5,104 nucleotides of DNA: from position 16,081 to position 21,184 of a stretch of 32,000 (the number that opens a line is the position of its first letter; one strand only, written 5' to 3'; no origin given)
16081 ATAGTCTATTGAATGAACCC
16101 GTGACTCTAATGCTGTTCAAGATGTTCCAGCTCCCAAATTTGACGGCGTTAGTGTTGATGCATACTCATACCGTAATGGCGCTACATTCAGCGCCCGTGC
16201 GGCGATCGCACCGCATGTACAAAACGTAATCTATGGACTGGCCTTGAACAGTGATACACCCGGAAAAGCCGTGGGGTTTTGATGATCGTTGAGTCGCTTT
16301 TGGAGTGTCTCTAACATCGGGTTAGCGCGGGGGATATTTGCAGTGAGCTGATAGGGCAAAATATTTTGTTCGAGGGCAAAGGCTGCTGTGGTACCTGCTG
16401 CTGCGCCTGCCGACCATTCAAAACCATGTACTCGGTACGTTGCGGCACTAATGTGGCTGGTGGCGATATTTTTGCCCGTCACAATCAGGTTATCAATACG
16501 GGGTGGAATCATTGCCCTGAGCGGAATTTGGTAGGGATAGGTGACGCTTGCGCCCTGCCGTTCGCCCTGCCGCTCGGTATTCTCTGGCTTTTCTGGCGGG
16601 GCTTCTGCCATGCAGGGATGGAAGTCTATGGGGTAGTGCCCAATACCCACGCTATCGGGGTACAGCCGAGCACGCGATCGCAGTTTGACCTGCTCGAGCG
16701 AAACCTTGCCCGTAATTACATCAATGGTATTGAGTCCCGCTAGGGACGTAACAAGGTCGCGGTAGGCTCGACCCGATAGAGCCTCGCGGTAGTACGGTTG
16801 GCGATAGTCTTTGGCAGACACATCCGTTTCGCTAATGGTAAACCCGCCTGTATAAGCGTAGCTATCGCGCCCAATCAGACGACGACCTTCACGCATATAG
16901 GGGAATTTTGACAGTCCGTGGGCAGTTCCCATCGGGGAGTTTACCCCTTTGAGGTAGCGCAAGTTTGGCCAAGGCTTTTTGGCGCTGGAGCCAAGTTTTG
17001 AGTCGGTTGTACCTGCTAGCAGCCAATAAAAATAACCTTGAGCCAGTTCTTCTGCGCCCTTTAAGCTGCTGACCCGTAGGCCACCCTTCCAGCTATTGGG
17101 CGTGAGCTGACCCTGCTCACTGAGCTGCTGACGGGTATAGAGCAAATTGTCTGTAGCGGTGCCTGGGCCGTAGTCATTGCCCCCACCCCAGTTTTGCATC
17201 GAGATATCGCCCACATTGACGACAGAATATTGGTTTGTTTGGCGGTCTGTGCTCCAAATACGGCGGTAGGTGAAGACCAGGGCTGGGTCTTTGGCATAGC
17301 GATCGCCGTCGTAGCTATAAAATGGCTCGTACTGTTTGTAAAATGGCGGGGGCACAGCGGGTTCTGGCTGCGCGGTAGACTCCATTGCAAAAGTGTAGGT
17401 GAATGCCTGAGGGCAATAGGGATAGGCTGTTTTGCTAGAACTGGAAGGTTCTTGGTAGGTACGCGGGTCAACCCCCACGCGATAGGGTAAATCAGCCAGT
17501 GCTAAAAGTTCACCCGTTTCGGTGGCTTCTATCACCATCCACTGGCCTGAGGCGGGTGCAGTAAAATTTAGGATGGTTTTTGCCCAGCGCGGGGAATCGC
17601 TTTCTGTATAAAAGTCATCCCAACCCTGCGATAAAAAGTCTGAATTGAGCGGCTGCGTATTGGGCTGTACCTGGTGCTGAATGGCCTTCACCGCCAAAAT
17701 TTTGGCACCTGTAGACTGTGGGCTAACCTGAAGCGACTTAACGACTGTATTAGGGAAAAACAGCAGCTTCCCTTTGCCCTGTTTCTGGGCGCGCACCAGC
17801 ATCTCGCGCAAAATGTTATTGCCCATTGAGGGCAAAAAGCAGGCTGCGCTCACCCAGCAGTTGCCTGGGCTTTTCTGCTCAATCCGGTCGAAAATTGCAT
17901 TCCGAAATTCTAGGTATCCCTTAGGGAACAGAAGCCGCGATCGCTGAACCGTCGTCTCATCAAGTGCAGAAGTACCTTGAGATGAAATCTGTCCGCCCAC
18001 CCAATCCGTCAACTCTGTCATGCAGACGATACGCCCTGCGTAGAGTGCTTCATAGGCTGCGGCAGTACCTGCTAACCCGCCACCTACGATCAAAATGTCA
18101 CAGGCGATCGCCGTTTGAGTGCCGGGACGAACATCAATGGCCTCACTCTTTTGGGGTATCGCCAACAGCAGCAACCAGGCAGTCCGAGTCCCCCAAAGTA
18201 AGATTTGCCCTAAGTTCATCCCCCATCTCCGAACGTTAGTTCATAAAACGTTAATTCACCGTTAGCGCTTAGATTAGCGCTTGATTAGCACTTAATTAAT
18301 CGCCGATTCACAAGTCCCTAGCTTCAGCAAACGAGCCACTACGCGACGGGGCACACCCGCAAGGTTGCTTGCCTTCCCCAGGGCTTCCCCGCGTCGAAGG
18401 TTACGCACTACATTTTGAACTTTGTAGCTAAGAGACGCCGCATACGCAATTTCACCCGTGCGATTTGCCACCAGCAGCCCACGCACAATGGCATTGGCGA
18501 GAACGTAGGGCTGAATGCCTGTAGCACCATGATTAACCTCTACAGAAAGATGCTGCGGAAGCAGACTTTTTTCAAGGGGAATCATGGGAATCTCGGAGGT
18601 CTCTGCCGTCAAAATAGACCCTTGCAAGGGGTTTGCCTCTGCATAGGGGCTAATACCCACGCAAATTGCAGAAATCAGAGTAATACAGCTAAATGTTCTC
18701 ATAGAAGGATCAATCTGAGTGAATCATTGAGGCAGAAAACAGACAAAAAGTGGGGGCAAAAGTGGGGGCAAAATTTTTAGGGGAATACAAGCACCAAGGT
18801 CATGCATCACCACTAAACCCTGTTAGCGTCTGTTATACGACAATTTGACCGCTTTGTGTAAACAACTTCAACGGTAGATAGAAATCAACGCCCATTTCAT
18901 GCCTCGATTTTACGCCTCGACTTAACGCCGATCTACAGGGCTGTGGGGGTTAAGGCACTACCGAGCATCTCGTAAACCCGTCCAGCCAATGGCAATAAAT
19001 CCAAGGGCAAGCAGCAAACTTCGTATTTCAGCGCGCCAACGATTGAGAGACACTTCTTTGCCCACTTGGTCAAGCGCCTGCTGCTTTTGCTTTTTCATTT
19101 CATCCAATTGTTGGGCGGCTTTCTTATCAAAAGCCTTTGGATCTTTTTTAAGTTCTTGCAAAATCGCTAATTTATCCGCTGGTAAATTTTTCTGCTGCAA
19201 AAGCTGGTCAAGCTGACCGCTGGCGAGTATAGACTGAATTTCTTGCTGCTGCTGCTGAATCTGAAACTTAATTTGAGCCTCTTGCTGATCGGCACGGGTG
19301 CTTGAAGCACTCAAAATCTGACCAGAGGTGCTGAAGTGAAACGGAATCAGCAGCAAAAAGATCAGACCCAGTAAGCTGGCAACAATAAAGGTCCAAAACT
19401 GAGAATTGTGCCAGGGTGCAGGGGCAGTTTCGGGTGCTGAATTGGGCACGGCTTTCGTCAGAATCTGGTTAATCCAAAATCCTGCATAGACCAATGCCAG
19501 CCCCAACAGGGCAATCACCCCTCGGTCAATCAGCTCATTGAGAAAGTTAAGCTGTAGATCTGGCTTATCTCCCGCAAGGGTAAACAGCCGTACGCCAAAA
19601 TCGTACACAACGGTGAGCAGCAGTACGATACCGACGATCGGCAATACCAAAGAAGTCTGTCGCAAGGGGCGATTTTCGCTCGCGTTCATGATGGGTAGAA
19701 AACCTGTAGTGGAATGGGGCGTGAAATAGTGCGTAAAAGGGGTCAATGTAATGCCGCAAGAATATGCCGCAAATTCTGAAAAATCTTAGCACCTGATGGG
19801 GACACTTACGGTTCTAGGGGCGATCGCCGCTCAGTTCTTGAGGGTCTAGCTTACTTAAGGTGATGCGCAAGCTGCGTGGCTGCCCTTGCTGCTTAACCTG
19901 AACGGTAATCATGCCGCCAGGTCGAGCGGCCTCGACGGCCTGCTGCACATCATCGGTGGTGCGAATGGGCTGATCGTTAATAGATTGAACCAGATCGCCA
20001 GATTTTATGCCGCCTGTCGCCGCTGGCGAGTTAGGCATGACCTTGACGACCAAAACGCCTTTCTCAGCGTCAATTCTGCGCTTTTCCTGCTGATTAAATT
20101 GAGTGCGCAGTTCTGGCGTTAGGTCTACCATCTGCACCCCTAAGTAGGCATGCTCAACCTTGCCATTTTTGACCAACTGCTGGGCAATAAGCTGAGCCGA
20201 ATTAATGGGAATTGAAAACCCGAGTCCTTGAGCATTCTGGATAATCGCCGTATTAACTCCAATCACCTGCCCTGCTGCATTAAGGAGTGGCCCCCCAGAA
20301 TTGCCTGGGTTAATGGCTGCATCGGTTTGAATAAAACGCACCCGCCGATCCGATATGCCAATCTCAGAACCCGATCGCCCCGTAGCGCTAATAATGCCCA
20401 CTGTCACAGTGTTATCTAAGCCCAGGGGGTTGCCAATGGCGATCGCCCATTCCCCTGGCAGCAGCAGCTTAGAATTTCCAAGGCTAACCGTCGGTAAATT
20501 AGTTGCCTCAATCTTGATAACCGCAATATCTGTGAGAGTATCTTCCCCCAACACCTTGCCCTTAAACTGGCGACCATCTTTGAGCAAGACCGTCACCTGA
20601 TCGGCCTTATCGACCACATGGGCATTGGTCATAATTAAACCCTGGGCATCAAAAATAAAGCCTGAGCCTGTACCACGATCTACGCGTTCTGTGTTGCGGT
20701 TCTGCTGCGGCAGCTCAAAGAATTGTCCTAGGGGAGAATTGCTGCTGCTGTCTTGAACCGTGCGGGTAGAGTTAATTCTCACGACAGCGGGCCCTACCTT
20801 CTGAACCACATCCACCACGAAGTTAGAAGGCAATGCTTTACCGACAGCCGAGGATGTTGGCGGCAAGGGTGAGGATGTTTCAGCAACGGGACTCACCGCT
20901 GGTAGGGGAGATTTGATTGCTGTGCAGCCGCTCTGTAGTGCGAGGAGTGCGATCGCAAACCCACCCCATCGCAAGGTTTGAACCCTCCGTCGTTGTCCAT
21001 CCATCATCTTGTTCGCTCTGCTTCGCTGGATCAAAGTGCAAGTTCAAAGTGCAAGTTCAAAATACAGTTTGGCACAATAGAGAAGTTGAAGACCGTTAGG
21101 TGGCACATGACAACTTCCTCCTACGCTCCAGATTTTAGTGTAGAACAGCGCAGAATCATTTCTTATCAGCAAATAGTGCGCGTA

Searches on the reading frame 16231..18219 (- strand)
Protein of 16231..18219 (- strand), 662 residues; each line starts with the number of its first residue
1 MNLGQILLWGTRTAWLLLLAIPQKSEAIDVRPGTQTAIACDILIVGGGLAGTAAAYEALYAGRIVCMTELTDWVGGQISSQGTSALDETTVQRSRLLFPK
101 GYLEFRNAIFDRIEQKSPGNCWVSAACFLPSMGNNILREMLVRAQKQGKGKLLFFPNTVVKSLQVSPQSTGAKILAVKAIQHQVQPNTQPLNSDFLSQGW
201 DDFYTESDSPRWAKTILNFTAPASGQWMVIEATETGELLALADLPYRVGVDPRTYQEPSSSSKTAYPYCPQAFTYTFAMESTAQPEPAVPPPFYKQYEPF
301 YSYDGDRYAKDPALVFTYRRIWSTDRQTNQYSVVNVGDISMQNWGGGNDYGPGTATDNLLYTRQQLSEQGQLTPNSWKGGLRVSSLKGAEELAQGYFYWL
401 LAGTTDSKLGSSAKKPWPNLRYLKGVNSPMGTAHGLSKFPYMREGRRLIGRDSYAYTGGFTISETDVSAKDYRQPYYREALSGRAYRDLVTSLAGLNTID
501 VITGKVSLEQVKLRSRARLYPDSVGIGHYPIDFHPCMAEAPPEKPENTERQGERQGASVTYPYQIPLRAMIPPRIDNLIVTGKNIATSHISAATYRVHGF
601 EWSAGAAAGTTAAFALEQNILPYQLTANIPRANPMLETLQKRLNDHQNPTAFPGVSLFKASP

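Call 88: search_protein_families(library=pfam, proteins=[window:16231-18219:-], max_evalue=0.00001)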
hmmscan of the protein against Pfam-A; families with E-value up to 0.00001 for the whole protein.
window:16231-18219:- (662 aa): 1 family
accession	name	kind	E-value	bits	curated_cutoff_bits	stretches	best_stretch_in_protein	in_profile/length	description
PF12831.13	FAD_oxidored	-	3.3e-56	191.8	27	3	502-641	295-414/416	FAD dependent oxidoreductase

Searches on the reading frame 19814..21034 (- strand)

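Call 88: search_protein_families(library=pfam, proteins=[window:19814-21034:-], max_evalue=0.00001)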
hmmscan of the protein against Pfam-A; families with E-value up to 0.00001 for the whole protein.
window:19814-21034:- (406 aa): 5 families
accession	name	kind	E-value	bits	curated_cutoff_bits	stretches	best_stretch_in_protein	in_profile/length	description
PF13365.12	Trypsin_2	-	1.9e-34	119.9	27.6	1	123-260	1-144/144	Trypsin-like peptidase domain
PF00089.32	Trypsin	-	9.3e-18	65.3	20.6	1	123-280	27-216/220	Trypsin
PF13180.12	PDZ_2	-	1.5e-15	57.6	27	1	297-393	2-80/80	PDZ domain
PF17820.7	PDZ_6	-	1.5e-11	44.3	27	1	329-372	2-44/54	PDZ domain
PF00595.29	PDZ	-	4.9e-10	40.1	23.2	1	314-380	23-80/81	PDZ domain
